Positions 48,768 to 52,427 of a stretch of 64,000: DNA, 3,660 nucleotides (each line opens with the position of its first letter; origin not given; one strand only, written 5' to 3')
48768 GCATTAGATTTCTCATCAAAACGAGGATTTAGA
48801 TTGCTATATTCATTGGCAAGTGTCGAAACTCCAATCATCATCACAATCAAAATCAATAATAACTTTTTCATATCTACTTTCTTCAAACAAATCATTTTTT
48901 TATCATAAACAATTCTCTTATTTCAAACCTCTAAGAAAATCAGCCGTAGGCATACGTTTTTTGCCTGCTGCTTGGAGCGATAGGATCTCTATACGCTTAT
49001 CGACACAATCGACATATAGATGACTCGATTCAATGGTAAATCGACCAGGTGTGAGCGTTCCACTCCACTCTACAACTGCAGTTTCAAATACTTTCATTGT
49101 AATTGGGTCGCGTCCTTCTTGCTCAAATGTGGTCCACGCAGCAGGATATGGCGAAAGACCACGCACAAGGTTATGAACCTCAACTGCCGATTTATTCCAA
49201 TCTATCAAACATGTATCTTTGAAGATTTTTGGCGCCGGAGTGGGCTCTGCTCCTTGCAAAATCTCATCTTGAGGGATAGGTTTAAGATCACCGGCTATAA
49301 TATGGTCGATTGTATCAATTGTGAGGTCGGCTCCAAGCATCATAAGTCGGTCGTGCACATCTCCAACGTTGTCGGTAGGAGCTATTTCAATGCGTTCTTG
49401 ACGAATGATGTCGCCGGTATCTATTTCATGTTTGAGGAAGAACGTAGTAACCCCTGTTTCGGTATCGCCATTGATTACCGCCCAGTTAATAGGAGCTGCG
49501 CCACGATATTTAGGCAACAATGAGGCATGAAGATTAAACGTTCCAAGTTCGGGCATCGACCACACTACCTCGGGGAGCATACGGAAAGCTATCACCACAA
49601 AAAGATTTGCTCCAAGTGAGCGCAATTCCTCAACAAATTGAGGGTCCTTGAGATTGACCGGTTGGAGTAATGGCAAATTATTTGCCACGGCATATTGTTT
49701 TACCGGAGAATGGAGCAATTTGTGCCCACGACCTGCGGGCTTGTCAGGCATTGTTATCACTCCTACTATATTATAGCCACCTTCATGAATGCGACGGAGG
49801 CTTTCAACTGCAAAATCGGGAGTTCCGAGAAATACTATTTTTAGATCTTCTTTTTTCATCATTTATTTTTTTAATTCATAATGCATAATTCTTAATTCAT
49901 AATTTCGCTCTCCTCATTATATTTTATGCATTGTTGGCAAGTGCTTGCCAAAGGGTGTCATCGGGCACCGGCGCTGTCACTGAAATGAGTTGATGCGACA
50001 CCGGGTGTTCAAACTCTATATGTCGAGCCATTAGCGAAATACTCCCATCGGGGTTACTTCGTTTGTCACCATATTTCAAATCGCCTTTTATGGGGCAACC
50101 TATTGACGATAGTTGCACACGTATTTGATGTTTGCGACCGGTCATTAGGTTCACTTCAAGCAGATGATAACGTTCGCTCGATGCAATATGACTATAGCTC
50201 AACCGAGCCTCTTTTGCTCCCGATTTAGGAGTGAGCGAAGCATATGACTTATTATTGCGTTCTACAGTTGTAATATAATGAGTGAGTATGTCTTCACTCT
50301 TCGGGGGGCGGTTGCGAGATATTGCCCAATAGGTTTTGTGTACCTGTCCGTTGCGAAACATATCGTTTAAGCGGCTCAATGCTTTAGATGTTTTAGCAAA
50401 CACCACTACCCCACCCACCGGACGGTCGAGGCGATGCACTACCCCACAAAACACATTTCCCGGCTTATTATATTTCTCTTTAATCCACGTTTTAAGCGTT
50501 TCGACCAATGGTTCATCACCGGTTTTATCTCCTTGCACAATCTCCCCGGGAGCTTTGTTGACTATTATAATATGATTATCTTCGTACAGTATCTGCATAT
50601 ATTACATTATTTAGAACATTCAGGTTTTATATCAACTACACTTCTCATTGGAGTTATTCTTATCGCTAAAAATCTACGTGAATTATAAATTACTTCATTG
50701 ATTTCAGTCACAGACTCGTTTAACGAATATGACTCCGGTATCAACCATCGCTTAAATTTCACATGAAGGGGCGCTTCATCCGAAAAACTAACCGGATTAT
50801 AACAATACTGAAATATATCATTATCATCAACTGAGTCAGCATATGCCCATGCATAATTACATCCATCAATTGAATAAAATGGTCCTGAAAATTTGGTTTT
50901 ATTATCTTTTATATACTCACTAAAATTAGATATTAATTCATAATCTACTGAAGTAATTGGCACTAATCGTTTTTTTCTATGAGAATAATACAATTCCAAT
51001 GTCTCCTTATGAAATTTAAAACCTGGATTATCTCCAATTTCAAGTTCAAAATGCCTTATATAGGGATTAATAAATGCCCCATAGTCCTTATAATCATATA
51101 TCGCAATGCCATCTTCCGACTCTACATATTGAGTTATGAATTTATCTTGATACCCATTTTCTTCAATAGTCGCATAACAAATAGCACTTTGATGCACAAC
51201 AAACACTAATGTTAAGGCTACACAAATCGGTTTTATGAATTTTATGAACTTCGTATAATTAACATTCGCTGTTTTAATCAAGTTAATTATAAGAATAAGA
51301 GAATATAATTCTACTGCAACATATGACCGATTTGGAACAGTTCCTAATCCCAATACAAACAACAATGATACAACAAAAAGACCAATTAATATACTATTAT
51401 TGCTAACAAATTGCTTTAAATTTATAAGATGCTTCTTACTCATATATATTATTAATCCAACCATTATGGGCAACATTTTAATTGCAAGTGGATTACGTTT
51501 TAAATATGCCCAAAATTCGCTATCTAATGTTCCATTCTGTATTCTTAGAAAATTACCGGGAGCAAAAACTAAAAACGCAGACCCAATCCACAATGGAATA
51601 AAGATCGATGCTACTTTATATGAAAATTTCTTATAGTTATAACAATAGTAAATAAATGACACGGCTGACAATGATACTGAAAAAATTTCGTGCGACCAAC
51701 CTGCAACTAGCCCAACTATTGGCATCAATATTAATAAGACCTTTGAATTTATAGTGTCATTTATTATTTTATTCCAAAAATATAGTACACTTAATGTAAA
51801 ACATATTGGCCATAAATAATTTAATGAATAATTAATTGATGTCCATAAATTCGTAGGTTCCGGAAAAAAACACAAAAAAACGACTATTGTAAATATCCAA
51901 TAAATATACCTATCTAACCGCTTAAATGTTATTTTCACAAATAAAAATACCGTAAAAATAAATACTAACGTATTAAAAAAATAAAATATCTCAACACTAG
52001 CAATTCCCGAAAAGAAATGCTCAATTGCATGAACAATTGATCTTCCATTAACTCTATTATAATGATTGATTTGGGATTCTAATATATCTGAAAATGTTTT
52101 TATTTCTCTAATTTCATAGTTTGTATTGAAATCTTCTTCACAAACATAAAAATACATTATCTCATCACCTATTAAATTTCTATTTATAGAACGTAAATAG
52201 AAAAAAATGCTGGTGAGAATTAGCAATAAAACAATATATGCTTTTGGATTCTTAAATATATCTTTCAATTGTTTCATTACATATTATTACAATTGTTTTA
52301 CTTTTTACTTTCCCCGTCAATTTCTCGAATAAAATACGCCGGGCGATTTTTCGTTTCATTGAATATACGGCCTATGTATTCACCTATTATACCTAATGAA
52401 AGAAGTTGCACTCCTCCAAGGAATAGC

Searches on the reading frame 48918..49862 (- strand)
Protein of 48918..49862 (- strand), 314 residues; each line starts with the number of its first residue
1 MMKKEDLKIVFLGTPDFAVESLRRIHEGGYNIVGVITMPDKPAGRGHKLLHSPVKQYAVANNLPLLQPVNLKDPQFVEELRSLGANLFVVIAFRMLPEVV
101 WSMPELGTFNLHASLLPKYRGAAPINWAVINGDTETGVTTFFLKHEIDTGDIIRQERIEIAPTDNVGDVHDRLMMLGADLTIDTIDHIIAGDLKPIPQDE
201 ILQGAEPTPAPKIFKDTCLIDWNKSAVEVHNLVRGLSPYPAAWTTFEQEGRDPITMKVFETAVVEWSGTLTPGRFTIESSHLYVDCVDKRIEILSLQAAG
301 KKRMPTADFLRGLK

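Call 92: find_encoding_contigs(protein=window:48918-49862:-, flank=10000, max_places=1)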
Protein window:48918-49862:- (314 aa): no gene with exactly this product is on record in the collection.

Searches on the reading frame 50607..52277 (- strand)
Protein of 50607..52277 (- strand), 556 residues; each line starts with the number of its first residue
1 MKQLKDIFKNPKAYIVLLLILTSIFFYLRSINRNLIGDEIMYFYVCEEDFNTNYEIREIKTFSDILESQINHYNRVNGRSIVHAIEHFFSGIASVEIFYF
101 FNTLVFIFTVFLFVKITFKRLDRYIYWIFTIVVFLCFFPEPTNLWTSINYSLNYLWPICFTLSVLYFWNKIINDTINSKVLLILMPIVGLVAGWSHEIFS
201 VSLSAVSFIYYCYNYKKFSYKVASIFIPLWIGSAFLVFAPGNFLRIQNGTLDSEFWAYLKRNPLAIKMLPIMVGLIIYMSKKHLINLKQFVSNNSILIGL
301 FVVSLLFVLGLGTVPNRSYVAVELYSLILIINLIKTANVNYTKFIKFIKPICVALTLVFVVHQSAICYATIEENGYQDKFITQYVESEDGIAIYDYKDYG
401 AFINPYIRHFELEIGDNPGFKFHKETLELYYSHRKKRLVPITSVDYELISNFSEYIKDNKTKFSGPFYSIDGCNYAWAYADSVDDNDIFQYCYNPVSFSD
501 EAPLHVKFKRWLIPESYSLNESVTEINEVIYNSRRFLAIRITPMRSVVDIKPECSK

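Call 93: find_encoding_contigs(protein=window:50607-52277:-, flank=10000, max_places=1)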
Protein window:50607-52277:- (556 aa): no gene with exactly this product is on record in the collection.
